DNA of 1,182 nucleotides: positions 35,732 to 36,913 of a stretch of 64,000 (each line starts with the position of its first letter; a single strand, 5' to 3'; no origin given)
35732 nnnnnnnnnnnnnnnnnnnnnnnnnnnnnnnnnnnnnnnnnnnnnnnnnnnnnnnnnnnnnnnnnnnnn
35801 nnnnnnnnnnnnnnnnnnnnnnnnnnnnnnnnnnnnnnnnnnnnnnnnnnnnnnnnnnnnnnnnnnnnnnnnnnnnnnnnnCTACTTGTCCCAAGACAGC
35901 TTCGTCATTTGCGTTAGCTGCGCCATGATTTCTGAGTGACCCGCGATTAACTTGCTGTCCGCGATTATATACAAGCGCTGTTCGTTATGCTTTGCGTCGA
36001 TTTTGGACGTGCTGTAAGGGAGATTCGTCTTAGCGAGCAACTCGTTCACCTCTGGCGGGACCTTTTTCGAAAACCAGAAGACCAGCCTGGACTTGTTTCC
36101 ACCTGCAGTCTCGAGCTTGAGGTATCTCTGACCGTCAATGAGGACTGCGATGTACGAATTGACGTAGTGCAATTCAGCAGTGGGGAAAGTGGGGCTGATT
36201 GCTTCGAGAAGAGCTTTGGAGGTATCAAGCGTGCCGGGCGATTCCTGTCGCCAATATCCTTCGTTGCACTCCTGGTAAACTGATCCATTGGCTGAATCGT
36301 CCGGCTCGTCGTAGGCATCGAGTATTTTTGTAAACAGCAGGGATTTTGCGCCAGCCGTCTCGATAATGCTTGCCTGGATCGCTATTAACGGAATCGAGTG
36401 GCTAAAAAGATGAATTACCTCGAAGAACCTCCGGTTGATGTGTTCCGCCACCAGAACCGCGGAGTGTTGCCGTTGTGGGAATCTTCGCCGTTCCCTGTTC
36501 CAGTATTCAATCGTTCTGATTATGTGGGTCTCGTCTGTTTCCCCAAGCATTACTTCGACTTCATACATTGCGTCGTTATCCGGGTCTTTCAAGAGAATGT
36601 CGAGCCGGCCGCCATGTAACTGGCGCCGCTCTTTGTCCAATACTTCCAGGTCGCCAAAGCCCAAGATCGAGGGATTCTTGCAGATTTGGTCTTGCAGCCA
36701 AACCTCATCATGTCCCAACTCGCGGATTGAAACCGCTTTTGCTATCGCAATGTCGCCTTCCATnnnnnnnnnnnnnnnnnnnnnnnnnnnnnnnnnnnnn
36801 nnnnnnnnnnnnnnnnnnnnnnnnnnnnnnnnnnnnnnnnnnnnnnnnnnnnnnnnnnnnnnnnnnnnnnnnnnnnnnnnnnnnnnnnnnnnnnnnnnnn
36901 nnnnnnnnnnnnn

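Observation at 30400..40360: A 10-kb accessory island with nuclease, ATPase, small-TM and mobile-element genes between housekeeping blocks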

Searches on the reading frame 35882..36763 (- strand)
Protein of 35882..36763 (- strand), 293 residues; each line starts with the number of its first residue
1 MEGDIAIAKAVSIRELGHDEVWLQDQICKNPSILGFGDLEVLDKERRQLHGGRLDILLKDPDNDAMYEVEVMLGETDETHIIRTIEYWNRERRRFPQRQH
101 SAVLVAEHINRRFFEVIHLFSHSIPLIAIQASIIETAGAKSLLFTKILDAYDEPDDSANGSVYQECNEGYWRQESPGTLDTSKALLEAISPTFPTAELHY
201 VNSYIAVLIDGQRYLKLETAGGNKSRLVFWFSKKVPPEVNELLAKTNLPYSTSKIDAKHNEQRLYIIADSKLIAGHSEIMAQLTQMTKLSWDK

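Call 4: search_protein_families(library=pfam, proteins=[window:35882-36763:-], max_evalue=0.01)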
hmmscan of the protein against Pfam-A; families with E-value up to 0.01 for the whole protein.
window:35882-36763:- (293 aa): 0 families

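Call 5: search_protein_families(library=padloc, proteins=[window:35882-36763:-], max_evalue=0.01)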
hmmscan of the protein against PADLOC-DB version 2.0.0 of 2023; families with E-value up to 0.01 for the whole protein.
window:35882-36763:- (293 aa): 0 families

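Call 8: search_protein_families(library=ncbifam, proteins=[window:35882-36763:-], max_evalue=0.01)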
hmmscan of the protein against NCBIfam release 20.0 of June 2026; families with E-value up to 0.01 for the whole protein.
window:35882-36763:- (293 aa): 0 families

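Call 16: find_encoding_contigs(protein=window:35882-36763:-, flank=10000, max_places=10)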
Protein window:35882-36763:- (293 aa): 1 contig read that carries it; 1 place shown.
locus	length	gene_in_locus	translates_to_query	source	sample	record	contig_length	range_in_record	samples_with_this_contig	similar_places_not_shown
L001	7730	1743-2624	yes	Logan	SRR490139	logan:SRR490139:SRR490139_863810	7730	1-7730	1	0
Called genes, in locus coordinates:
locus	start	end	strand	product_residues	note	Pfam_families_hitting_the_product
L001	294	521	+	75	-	-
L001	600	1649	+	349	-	PF24517:CBM96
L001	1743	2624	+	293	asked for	-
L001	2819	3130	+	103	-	-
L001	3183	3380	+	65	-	-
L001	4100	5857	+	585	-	PF02463:SMC_N (faint), PF13304:AAA_21, PF13175:AAA_15 (weak)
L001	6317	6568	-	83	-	-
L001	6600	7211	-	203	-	-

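Call 17: find_homologous_proteins(query=window:35882-36763:-, max_evalue=0.001)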
Query window:35882-36763:- (293 aa): 5087 proteins with E <= 0.001 among 6676 candidates; the best 120 are listed.
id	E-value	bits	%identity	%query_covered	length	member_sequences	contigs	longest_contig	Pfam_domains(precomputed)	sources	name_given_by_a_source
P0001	2.7e-193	659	100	100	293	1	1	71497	-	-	-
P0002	9.6e-160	548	82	100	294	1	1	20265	-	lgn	-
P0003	1.7e-150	518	77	100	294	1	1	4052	-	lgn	-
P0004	2.0e-141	488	72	100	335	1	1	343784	-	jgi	jgi:hypothetical protein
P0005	1.0e-100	355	57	100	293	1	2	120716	-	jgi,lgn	jgi:hypothetical protein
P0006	4.3e-97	343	54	100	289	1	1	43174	-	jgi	jgi:hypothetical protein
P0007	4.5e-97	343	56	98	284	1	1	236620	-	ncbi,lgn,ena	-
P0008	5.7e-97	343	55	99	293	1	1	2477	-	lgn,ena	-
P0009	5.9e-97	342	53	99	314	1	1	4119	-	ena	-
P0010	2.5e-96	340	56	99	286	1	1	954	-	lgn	-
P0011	6.4e-96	339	54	99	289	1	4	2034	-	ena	-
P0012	8.0e-96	339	56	99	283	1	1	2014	-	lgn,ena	-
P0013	6.0e-95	336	56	99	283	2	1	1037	-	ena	-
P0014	8.0e-95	335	55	99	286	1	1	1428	-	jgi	jgi:hypothetical protein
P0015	8.9e-95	335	55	99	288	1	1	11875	-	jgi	jgi:hypothetical protein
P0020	2.7e-93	330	55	98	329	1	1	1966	PF19875.5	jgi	jgi:hypothetical protein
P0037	1.4e-89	318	52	98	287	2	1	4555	-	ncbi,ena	-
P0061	1.5e-86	308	47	100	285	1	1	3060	-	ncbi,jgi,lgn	-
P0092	2.3e-84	301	52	99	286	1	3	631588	-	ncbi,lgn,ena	-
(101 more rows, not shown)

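Call 18: find_encoding_contigs(protein=P0002, flank=10000, max_places=3)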
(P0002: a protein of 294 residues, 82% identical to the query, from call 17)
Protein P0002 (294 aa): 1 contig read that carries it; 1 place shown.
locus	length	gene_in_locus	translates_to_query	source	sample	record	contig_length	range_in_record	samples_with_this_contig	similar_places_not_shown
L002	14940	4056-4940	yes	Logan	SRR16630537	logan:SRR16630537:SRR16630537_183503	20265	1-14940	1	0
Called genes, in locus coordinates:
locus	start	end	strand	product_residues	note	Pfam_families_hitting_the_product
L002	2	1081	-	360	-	?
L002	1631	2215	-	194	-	PF03703:bPH_2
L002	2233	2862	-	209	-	-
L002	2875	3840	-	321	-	-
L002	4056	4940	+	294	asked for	-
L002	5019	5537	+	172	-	PF07799:DUF1643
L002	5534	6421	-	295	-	-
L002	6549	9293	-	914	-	PF04851:ResIII, PF00270:DEAD (weak), PF19778:RE_endonuc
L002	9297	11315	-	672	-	PF01555:N6_N4_Mtase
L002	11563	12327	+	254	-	PF10539:Dev_Cell_Death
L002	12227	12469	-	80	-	-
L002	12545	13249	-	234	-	PF00589:Phage_integrase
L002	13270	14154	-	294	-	PF08401:ArdcN, PF18818:MPTase-PolyVal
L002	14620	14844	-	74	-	PF00376:MerR (faint), PF13560:HTH_31, PF12844:HTH_19 (weak), PF01381:HTH_3, PF13411:MerR_1 (faint)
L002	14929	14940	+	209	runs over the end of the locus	-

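Call 19: find_encoding_contigs(protein=P0004, flank=10000, max_places=3)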
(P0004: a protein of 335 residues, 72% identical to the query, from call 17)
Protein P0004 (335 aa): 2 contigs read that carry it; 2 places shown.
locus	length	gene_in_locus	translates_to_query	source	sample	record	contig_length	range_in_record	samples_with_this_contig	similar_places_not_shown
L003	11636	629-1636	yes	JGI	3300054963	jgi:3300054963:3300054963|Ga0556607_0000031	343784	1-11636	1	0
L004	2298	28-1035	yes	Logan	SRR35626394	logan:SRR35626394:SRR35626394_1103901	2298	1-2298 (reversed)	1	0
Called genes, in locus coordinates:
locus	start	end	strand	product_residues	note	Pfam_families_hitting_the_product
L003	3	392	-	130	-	?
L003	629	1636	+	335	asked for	-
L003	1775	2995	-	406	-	PF13579:Glyco_trans_4_4 (weak), PF13439:Glyco_transf_4 (weak)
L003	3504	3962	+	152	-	PF00072:Response_reg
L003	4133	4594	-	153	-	PF00072:Response_reg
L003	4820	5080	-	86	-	-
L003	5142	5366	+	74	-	-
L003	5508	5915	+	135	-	PF00072:Response_reg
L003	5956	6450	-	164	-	PF00072:Response_reg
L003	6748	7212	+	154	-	PF00072:Response_reg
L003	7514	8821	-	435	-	PF00005:ABC_tran, PF13304:AAA_21 (faint)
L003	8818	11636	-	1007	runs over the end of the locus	PF13522:GATase_6, PF13537:GATase_7, PF00733:Asn_synthase, PF13439:Glyco_transf_4, PF20706:GT4-conflict, PF13692:Glyco_trans_1_4, PF00534:Glycos_transf_1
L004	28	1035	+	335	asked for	-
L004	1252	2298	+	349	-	?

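Call 20: find_encoding_contigs(protein=P0005, flank=10000, max_places=3)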
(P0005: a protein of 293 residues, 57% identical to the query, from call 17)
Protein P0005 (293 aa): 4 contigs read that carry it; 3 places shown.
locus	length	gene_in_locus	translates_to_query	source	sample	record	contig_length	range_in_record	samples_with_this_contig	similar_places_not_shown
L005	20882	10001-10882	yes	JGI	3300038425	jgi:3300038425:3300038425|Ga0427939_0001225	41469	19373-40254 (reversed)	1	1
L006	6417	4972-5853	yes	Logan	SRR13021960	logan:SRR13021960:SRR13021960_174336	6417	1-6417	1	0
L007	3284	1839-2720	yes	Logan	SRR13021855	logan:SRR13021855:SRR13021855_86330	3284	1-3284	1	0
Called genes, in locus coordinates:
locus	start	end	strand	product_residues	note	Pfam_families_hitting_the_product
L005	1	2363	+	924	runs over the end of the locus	PF09286:Pro-kuma_activ, PF19190:BACON_2 (weak)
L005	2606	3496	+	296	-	PF13646:HEAT_2 (weak), PF02985:HEAT (faint), PF13646:HEAT_2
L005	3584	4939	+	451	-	-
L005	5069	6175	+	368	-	-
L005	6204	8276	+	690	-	-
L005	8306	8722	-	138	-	PF00072:Response_reg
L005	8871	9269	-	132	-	-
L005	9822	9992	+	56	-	-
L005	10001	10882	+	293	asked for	-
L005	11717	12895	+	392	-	PF00437:T2SSE, PF13191:AAA_16 (weak)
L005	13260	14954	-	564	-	PF00144:Beta-lactamase, PF11954:DUF3471 (weak)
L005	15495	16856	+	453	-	PF08305:NPCBM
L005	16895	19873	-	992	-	PF07676:PD40 (faint), PF26549:Tricorn_N (faint), PF26550:Tricorn_2nd (faint)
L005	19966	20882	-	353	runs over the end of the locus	-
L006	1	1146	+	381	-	?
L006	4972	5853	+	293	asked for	-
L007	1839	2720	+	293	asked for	-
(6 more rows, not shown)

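Call 27: search_protein_families(library=pfam, proteins=[window:35882-36763:-], max_evalue=10)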
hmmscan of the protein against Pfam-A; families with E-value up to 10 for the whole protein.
window:35882-36763:- (293 aa): 0 families

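Call 28: search_protein_families(library=phrogs, proteins=[window:35882-36763:-], max_evalue=0.01)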
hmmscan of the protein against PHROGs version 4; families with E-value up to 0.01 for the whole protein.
window:35882-36763:- (293 aa): 0 families

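Call 30: search_solved_structures(query=A1, max_evalue=10, show_alignments=2)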
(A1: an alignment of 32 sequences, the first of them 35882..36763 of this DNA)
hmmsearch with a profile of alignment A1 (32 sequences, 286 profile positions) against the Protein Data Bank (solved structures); distinct sequences matched with E-value up to 10: 2.
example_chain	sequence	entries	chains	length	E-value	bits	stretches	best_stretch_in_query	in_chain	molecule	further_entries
8f6q_A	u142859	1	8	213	0.3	13.7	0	146-191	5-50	C8-71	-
2dmq_A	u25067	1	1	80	1.2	11.7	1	188-245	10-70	LIM/homeobox protein Lhx9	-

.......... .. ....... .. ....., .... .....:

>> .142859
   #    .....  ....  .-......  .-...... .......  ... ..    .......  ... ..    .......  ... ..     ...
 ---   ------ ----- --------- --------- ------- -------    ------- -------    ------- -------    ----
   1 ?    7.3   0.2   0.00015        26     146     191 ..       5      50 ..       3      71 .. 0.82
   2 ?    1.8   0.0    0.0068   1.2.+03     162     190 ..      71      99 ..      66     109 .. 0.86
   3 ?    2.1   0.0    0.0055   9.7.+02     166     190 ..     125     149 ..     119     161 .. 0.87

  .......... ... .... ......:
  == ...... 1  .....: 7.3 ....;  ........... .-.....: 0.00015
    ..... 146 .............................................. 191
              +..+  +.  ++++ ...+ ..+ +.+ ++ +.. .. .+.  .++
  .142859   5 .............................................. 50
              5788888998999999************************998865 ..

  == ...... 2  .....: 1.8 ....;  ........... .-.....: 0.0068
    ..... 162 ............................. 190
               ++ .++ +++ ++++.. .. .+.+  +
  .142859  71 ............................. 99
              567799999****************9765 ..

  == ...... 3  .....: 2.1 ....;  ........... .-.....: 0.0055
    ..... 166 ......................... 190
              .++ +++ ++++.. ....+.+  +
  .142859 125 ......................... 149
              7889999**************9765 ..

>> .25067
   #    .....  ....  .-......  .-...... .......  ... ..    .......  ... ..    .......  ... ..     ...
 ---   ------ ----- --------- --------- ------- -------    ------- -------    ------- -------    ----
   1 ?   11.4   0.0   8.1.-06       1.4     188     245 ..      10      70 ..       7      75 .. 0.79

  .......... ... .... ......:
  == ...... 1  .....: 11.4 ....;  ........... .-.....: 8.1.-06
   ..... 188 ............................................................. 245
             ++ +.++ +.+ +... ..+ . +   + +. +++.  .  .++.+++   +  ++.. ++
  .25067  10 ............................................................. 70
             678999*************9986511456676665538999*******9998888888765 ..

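Call 42: predict_structure(alignment_id=A1)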
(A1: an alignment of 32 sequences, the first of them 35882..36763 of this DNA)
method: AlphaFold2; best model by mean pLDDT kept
length: 293 residues; sequences in the alignment: 32
mean_pLDDT: 86.3   pTM: 0.50
mean pLDDT of the five models: 86.3, 85.8, 85.5, 84.5, 82.6
residues with pLDDT >= 90: 148; 70-90: 119; 50-70: 16; < 50: 10
segments of 3 or more residues with pLDDT < 50: 153-161
pLDDT, mean of each block of 10 residues (from residue 1): 71 89 93 90 76 79 89 81 86 86 89 75 84 89 86 44 80 95 98 97 94 92 91 91 90 83 94 96 96 84
secondary structure, 60 per line:
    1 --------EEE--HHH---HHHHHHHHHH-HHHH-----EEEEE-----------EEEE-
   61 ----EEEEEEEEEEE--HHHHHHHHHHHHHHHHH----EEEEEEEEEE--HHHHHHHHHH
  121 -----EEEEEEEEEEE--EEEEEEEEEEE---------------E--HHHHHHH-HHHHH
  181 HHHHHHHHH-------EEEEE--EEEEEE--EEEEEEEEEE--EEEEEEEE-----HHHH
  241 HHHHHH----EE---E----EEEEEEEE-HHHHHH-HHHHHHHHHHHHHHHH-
elements in order: E9-11 H20-29 H31-34 E40-44 E56-59 E65-75 H78-94 E99-108 H111-120 E126-136 E139-149 H168-174 H176-189 E197-201 E204-209 E212-221 E224-231 H237-246 E261-268 H270-275 H277-292

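Call 45: fold_search(model_id=the predicted structure, library=pdb)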
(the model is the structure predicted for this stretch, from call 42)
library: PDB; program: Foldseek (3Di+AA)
matches with E <= 10: 1087; with E <= 0.001: 0
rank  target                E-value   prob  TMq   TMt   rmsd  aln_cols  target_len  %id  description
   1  5gke_A                3.9e-03  1.00  0.30  0.37   3.6       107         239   16  Structure of EndoMS-dsDNA1 complex (released 2016-11-02)
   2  1ttw_A                1.5e-02  0.99  0.26  0.53   5.4       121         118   15  Crystal structure of the Yersinia Pestis type III secretion chaperone SycH in complex with a stable fragment of YscM2 (released 2004-08-31)
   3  4gf3_A                2.2e-02  0.99  0.26  0.50   5.5       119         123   14  Structure of a SycH-YopH Chaperone-Effector Complex (released 2013-03-27)
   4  5gp4_A                2.5e-02  0.28  0.19  0.14  20.1       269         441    9  Lactobacillus brevis CGMCC 1306 Glutamate decarboxylase (released 2017-08-02)
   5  5wez_A                2.9e-02  0.95  0.24  0.45   6.4       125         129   13  Structure of the Tir-CesT effector-chaperone complex (released 2018-07-11)
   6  3epu_A                4.5e-02  0.82  0.22  0.40   9.0       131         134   11  Crystal Structure of STM2138, a novel virulence chaperone in Salmonella (released 2009-09-29)
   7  1k3s_A                6.0e-02  0.60  0.19  0.37   7.6       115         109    9  Type III Secretion Chaperone SigE (released 2001-11-28)
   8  5z38_C                7.6e-02  0.92  0.25  0.40   6.1       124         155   14  Crystal structure of CsrA bound to CesT (released 2018-04-04)
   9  5liz                  8.1e-02  1.00  0.32  0.16   2.9       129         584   13  The structure of Nt.BspD6I nicking endonuclease with all cysteines mutated by serine residues at 0.19 nm resolution . (released 2017-08-02)
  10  5z38_A                8.1e-02  0.85  0.24  0.39   6.1       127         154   14  Crystal structure of CsrA bound to CesT (released 2018-04-04)
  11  2ewf                  8.5e-02  0.99  0.22  0.12   2.5        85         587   13  Crystal structure of the site-specific DNA nickase N.BspD6I (released 2006-11-21)
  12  9c7n_B                9.6e-02  0.82  0.17  0.43   4.8        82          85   12  Crystal Structure of the GL3 ACT-like Domain (released 2025-10-08)
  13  2bsh_B                1.0e-01  0.82  0.24  0.49   5.3       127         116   10  Crystal structure of the type III secretion chaperone SycT from Yersinia enterocolitica (crystal form 2) (released 2005-08-15)
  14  9t2w_A                1.1e-01  0.96  0.27  0.55   4.8       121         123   12  YdhG-like domain-containing protein (Frataxin) from Listeria monocytogenes (released 2025-11-19)
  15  2bsi_A                1.2e-01  0.85  0.25  0.53   5.0       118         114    9  Crystal structure of the type III secretion chaperone SycT from Yersinia enterocolitica (crystal form 1) (released 2005-09-26)
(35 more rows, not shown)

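Call 46: find_related_loci(query=A1, collection=metagenome_contigs, flank=10000)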
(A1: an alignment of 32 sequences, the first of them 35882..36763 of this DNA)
Query A1 (293 aa) in metagenome_contigs; peptide patterns used: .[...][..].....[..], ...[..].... (x = any residue, [..] = any of these).
600 stretches matched a pattern (row limit reached: there are more); 545 encode a relative of the query (tblastn E <= 1e-3); the best 80 are kept; 80 distinct loci.
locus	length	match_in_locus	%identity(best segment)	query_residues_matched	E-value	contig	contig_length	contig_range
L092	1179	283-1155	53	3-293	9e-114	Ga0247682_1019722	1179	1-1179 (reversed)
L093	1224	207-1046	55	3-291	5e-109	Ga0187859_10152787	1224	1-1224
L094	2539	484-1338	49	1-293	1e-101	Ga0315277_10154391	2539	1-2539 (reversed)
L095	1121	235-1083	49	1-293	5e-104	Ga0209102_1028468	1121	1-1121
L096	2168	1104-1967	50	4-293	2e-97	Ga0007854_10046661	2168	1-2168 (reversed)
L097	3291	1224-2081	47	1-293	4e-93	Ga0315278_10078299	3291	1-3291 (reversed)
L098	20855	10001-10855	49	1-293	8e-92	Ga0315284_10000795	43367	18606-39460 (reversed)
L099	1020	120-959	50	1-288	6e-99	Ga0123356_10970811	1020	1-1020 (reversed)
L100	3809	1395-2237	50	4-293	3e-91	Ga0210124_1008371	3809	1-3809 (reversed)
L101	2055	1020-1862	50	4-293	5e-94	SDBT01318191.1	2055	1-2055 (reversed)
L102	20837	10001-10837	50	5-291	4e-90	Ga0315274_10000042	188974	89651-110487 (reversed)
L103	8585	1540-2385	50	1-291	3e-90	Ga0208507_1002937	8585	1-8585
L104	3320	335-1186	49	1-292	7e-91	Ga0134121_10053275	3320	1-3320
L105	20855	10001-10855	49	1-293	9e-90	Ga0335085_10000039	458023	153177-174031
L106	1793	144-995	49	1-292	3e-94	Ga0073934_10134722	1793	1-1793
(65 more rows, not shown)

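Call 49: list_cluster_members(proteins=[P0007, P0092, P0061, P0037, P0129, P0020])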
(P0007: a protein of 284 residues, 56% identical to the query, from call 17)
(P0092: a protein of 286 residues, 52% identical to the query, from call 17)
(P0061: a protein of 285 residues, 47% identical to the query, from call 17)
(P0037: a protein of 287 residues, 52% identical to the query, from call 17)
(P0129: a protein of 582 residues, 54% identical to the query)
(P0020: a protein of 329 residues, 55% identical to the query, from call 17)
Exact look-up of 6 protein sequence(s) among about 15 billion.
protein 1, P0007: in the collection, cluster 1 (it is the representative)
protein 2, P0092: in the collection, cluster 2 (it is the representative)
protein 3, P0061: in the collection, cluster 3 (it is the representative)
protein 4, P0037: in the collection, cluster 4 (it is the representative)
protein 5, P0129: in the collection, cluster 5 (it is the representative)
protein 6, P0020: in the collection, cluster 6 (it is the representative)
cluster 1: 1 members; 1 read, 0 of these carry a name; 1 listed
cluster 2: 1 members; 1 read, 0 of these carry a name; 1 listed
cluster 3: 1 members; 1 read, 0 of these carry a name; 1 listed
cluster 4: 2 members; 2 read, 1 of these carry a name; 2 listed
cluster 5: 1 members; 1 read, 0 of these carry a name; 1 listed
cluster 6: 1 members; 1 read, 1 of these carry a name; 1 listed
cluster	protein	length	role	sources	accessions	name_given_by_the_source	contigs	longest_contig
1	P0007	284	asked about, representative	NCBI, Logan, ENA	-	-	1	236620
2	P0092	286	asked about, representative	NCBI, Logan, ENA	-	-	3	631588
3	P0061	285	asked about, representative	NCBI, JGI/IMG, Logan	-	-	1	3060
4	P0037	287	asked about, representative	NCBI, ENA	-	-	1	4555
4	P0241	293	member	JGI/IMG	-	hypothetical protein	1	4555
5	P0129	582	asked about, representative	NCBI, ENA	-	-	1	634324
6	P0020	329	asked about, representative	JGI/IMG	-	hypothetical protein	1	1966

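Call 63: find_related_loci(query=A1, collection=viral_contigs, flank=8000)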
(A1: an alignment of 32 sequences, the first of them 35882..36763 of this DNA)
Query A1 (293 aa) in viral_contigs; peptide patterns used: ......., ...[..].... (x = any residue, [..] = any of these).
57 stretches matched a pattern; 3 encode a relative of the query (tblastn E <= 1e-3); 3 distinct loci.
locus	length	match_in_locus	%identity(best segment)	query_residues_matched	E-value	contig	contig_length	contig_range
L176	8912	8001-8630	46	1-211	2e-58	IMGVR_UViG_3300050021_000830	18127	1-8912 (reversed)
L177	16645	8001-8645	42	3-211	2e-48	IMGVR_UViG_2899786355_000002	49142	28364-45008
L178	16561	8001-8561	44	19-207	1e-43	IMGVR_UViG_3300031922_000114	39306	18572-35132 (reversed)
